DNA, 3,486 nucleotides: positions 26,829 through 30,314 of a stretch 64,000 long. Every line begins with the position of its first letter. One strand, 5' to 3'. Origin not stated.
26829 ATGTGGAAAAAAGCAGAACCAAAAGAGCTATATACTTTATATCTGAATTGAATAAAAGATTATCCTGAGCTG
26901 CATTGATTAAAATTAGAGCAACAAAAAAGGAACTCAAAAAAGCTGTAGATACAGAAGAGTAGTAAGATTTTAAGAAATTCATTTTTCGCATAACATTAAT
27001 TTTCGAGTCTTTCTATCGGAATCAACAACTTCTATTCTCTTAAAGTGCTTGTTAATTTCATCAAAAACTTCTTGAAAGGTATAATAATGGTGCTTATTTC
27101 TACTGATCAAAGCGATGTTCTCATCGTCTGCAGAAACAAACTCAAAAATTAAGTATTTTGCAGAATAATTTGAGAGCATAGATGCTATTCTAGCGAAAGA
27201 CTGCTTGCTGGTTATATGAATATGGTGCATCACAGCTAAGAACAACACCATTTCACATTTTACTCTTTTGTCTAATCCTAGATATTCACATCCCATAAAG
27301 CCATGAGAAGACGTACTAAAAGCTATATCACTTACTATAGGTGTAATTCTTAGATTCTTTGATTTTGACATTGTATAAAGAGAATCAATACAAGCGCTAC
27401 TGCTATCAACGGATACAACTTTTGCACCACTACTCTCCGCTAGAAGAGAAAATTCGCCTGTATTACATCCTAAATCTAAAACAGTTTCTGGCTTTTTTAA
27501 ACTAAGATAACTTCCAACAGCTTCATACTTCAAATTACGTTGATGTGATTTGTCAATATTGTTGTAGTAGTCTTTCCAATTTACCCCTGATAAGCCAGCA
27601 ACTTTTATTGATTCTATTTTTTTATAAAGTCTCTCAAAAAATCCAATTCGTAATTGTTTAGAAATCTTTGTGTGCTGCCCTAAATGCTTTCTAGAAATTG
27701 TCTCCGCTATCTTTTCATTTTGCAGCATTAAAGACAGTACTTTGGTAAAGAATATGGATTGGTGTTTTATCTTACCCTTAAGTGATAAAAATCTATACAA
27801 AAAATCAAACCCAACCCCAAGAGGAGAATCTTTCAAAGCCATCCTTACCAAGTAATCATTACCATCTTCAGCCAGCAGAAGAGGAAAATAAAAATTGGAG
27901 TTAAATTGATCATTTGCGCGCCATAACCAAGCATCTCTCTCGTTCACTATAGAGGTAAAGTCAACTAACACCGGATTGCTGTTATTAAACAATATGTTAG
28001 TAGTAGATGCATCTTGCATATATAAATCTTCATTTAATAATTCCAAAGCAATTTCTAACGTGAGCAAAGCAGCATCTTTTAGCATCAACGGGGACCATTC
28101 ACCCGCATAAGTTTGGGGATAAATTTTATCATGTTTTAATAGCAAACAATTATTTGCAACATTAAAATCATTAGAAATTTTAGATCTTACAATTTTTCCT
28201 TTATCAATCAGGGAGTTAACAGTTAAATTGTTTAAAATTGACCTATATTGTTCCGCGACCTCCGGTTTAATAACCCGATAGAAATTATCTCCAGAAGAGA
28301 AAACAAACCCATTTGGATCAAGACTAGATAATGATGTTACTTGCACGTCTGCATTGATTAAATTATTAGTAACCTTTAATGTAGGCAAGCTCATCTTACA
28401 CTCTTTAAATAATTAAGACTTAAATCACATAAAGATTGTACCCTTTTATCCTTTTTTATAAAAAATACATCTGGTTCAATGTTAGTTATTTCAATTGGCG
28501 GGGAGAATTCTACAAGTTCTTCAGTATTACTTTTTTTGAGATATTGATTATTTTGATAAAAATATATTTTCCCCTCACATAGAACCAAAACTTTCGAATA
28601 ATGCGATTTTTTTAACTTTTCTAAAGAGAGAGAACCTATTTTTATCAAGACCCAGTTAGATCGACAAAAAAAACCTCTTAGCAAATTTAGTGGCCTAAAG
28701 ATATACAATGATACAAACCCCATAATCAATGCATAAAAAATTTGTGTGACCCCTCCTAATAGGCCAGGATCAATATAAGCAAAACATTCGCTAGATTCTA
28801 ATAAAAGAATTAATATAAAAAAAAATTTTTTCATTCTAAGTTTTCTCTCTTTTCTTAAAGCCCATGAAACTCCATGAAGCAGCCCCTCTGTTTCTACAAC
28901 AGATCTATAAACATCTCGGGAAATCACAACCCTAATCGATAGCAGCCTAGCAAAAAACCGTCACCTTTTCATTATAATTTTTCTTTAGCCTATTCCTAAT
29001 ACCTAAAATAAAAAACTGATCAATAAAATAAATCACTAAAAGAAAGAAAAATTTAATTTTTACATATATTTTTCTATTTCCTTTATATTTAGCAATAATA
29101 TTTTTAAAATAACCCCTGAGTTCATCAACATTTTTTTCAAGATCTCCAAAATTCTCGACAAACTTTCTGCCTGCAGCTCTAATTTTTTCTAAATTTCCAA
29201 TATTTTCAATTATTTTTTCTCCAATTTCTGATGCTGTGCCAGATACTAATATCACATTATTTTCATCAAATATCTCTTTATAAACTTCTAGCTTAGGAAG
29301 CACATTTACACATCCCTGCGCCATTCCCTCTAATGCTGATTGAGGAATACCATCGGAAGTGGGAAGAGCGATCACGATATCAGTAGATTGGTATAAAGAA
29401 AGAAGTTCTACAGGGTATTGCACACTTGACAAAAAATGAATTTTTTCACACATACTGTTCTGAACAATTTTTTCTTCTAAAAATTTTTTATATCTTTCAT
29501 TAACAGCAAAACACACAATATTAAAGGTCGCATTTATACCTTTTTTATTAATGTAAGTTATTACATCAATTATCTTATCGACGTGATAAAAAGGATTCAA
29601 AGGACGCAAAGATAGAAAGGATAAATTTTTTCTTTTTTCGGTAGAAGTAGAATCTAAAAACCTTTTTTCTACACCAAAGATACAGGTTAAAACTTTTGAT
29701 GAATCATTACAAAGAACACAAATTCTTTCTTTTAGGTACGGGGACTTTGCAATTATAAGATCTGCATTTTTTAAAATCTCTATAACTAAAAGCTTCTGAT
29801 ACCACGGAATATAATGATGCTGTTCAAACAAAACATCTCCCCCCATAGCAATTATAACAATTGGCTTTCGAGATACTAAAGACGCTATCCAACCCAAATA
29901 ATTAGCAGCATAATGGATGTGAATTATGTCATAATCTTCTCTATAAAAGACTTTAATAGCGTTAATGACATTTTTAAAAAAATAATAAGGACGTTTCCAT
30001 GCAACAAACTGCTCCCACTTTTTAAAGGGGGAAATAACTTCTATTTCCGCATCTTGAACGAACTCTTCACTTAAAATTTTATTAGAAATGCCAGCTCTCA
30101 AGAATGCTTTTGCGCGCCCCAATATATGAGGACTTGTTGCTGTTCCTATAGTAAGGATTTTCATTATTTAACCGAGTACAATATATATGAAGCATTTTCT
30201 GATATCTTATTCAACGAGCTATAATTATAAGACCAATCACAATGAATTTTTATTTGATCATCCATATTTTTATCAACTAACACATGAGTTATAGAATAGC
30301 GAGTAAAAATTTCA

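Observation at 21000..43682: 22.7-kb, 19-gene single-strand glycan locus next to tRNA-Ser in a tlc-bearing, reduced-looking genome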

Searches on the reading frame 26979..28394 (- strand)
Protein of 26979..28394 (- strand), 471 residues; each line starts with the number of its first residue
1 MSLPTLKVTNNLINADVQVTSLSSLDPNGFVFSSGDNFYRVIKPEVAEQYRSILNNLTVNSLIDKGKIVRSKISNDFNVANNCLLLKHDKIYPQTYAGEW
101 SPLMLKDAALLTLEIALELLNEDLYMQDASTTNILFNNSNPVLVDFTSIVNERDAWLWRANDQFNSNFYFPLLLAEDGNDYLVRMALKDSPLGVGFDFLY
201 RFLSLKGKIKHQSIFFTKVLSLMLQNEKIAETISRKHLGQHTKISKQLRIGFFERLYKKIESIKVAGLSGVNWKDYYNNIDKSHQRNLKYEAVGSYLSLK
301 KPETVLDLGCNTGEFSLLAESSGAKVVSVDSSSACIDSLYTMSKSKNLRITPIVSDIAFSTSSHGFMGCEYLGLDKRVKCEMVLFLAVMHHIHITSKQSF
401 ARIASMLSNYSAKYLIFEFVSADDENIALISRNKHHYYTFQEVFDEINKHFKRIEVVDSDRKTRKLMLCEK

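Call 5: search_protein_families(library=pfam, proteins=[window:26979-28394:-], max_evalue=0.01)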
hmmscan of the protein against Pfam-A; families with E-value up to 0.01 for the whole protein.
window:26979-28394:- (471 aa): 5 families
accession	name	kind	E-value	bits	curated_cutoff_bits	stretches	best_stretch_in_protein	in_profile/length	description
PF13489.12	Methyltransf_23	-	1.5e-08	35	27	1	284-427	3-126/164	Methyltransferase domain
PF13649.12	Methyltransf_25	-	1.2e-05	26.3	27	1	305-358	1-56/97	Methyltransferase domain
PF03848.20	TehB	-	3.2e-05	23.9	20.4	1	291-358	20-88/193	Tellurite resistance protein TehB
PF13847.12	Methyltransf_31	-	0.0018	18.4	27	1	300-356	2-62/145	Methyltransferase domain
PF01728.25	FtsJ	-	0.0073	16.7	24.1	0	299-334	19-56/181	FtsJ-like methyltransferase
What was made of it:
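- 26979..28394 (-): Gene 15: two-domain protein, an unknown N-terminal domain plus a C-terminal SAM methyltransferase. Methyltransf_23 at residues 284-427 (call 5).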

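Call 9: search_protein_families(library=ncbifam, proteins=[window:26979-28394:-], max_evalue=0.001)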
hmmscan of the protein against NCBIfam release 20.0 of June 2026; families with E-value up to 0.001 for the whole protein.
window:26979-28394:- (471 aa): 8 families
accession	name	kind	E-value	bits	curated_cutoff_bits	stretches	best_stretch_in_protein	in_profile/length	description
NF008992.0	PRK12335.1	equivalog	4.1e-07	29.4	303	1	282-361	103-182/289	SAM-dependent methyltransferase TehB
TIGR00477.1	tehB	equivalog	2.5e-06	27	219.5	1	283-358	55-130/238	tellurite resistance methyltransferase TehB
NF043040.1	corrin_prot_MT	hypoth_equivalog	1.2e-05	24.8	180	1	301-340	41-80/216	corrinoid protein-associated methyltransferase CpaM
NF041255.1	mycofact_MftM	equivalog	1.5e-05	24.5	200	1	272-357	108-195/289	mycofactocin oligosaccharide methyltransferase MftM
NF008405.0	PRK11207.1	equivalog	7e-05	22.4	218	1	298-351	27-81/198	tellurite resistance methyltransferase TehB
NF011528.0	PRK14968.1-2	equivalog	0.00011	21.8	171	1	295-352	32-89/205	putative methyltransferase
TIGR04290.1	meth_Rta_06860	hypoth_equivalog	0.00012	21.6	300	1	303-428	51-160/226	TIGR04290 family methyltransferase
TIGR04345.1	ovoA_Cterm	equivalog_domain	0.0002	21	170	1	271-349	13-89/242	putative 4-mercaptohistidine N1-methyltransferase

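Call 64: search_solved_structures(query=window:26979-28394:-, max_evalue=1)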
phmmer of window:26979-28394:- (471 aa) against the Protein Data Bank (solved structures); distinct sequences matched with E-value up to 1: 43.
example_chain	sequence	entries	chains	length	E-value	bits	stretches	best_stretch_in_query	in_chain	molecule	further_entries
1ve3_A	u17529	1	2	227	0.00066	21.8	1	298-357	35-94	hypothetical protein PH0226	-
2avn_A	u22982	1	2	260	0.00083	21.5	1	278-337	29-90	ubiquinone/menaquinone biosynthesis methyltransferase-related protein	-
7wzg_A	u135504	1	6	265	0.00091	21.4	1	303-344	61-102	Cypemycin N-terminal methyltransferase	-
6dnz_A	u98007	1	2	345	0.015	17.3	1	291-338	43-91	Arginine N-methyltransferase, putative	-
7wzf_A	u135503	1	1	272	0.016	17.2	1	289-369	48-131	YunM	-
1f3l_A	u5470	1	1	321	0.04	15.9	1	299-338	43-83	PROTEIN ARGININE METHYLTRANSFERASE PRMT3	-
4azw_A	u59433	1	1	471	0.043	15.8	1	298-338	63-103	WBDD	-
4uw0_A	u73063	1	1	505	0.046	15.7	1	298-338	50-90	WBDD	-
3sm3_A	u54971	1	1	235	0.046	15.7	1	292-348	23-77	SAM-dependent methyltransferases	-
4ax8_A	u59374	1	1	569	0.056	15.5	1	298-338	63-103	WBDD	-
4azs_A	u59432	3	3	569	0.056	15.5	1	298-338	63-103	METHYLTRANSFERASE WBDD | WBDD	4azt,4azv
9vkf_A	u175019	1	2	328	0.067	15.2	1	286-334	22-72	Protein arginine N-methyltransferase 1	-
1g6q_1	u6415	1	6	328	0.073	15.1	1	286-334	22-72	HNRNP ARGININE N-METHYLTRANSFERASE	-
5fub_A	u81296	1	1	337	0.093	14.7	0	299-333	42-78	PROTEIN ARGININE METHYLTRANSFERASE 2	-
2fyt_A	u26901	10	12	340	0.093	14.7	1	299-338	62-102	Protein arginine N-methyltransferase 3 | PRMT3 protein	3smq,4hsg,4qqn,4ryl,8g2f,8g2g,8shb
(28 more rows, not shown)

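Call 94: predict_structure(protein=window:26979-28394:-)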
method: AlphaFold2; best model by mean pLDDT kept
length: 471 residues; sequences in the alignment: 1
mean_pLDDT: 34.6   pTM: 0.27
mean pLDDT of the five models: 34.6, 29.5, 28.8, 27.7, 27.5
residues with pLDDT >= 90: 0; 70-90: 12; 50-70: 48; < 50: 411
segments of 3 or more residues with pLDDT < 50: 1-396, 428-436
pLDDT, mean of each block of 10 residues (from residue 1): 26 28 36 34 35 29 26 24 27 27 32 35 26 22 24 24 24 25 26 35 34 35 36 31 33 38 33 36 31 25 26 26 29 35 30 27 32 40 38 44 53 54 51 48 73 63 58 62
secondary structure, 60 per line:
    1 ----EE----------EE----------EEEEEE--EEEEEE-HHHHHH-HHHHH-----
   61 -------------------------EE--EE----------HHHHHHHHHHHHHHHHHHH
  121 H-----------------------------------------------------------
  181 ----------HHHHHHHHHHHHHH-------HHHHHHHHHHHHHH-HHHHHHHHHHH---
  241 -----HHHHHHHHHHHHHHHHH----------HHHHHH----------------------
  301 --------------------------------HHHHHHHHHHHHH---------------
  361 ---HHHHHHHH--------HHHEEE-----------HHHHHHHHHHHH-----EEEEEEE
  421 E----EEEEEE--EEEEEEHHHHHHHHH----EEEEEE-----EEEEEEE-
elements in order: E29-34 E37-42 H44-49 H51-55 H102-121 H191-204 H212-225 H227-237 H246-262 H273-278 H333-345 H364-371 E383-385 H397-408 E414-421 E426-431 E434-439 H440-448 E453-458 E464-470
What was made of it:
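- Tried and rejected: The single-sequence model failed at pLDDT 34.6 (call 94).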

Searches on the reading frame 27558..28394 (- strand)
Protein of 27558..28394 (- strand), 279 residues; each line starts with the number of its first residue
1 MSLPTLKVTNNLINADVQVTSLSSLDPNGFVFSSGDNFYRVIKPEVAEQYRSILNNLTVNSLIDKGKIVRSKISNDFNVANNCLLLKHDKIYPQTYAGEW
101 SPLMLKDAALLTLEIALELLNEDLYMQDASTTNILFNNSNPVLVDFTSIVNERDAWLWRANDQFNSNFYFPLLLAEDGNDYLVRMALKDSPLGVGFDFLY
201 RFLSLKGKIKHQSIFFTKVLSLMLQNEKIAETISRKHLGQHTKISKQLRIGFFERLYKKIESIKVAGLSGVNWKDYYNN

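Call 52: search_protein_families(library=pfam, proteins=[window:27558-28394:-], max_evalue=10)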
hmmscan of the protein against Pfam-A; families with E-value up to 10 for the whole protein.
seq(279 aa): 1 family
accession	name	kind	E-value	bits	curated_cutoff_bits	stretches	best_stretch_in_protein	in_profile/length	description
PF01145.31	Band_7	-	0.068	13.7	23.6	1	9-78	54-127/176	SPFH domain / Band 7 family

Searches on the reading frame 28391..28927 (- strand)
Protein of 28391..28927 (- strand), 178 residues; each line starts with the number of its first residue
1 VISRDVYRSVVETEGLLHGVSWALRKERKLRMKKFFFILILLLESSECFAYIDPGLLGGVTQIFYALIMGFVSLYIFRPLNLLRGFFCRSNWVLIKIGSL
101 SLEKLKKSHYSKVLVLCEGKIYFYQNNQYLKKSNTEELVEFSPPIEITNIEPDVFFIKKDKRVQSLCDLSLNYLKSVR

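Call 5: search_protein_families(library=pfam, proteins=[window:28391-28927:-], max_evalue=0.01)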
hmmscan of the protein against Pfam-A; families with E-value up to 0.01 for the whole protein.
window:28391-28927:- (178 aa): 0 families

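Call 9: search_protein_families(library=ncbifam, proteins=[window:28391-28927:-], max_evalue=0.001)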
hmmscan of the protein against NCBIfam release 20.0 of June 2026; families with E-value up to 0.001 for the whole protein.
window:28391-28927:- (178 aa): 0 families

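Call 52: search_protein_families(library=pfam, proteins=[window:28391-28927:-], max_evalue=10)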
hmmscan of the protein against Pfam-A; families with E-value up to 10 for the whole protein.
window:28391-28927:- (178 aa): 3 families
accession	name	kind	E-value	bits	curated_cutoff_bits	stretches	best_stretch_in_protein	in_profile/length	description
PF00045.24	Hemopexin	-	0.074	13.4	21.3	1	119-135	10-26/45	Hemopexin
PF02732.21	ERCC4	-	0.095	13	24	1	102-173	72-120/140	ERCC4 domain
PF16735.10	MYO10_CC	-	0.21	12.2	27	1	158-178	22-42/52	Unconventional myosin-X coiled coil domain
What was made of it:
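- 28391..28927 (-): Gene 14: small protein with 2 TM-like segments; start uncertain (80-88 aa in relatives). No family hit (calls 5, 52).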

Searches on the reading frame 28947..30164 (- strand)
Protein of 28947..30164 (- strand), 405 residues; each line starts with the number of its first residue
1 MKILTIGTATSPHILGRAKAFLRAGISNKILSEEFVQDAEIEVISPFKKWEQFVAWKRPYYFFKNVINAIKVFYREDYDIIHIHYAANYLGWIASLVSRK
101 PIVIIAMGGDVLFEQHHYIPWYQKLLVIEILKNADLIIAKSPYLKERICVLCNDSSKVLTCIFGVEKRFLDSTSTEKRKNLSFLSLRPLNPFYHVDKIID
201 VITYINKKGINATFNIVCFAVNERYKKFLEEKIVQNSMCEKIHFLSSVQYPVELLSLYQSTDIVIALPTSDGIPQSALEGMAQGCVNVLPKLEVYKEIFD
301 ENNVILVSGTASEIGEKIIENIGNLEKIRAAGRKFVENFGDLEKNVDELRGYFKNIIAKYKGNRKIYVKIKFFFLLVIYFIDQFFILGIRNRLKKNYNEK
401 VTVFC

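Call 5: search_protein_families(library=pfam, proteins=[window:28947-30164:-], max_evalue=0.01)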
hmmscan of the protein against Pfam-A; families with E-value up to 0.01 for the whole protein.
window:28947-30164:- (405 aa): 5 families
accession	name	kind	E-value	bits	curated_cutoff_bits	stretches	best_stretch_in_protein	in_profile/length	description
PF00534.26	Glycos_transf_1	-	1.6e-10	41.2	26.4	1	176-323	11-157/172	Glycosyl transferases group 1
PF13477.12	Glyco_trans_4_2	-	9e-10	39.3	23.4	1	2-141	1-139/139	Glycosyl transferase 4-like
PF13439.12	Glyco_transf_4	-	8.7e-08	32.8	28.5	1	18-150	12-150/170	Glycosyltransferase Family 4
PF13692.12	Glyco_trans_1_4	-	6.7e-07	30.1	27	1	195-320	17-138/142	Glycosyl transferases group 1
PF13524.12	Glyco_trans_1_2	-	5.6e-06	26.8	25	1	224-348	23-141/144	Glycosyl transferase-like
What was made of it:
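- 28947..30164 (-): Gene 13: GT4 glycosyltransferase with a conserved C-terminal membrane anchor. Glycos_transf_1 and Glyco_trans_4_2 (call 5).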

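Call 9: search_protein_families(library=ncbifam, proteins=[window:28947-30164:-], max_evalue=0.001)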
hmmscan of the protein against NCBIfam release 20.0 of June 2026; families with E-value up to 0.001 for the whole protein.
window:28947-30164:- (405 aa): 4 families
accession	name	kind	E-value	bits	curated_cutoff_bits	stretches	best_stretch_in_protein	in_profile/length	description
NF038255.1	exopoly_VpsD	equivalog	2.4e-09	36.5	300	1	164-322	185-347/381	VpsD family glycosyltransferase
TIGR03999.1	thiol_BshA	equivalog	1.2e-06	27.7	273.7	1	51-355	58-372/375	N-acetyl-alpha-D-glucosaminyl L-malate synthase BshA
NF041876.1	EPS_EpsE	equivalog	1.7e-05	24.2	400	1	173-337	207-377/389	exopolysaccharide biosynthesis GT4 family glycosyltransferase EpsE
NF038229.1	Glyco4_Geo_Pelo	equivalog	0.00042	19.4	400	1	99-284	79-261/338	GPMC system family 4 glycosyltransferase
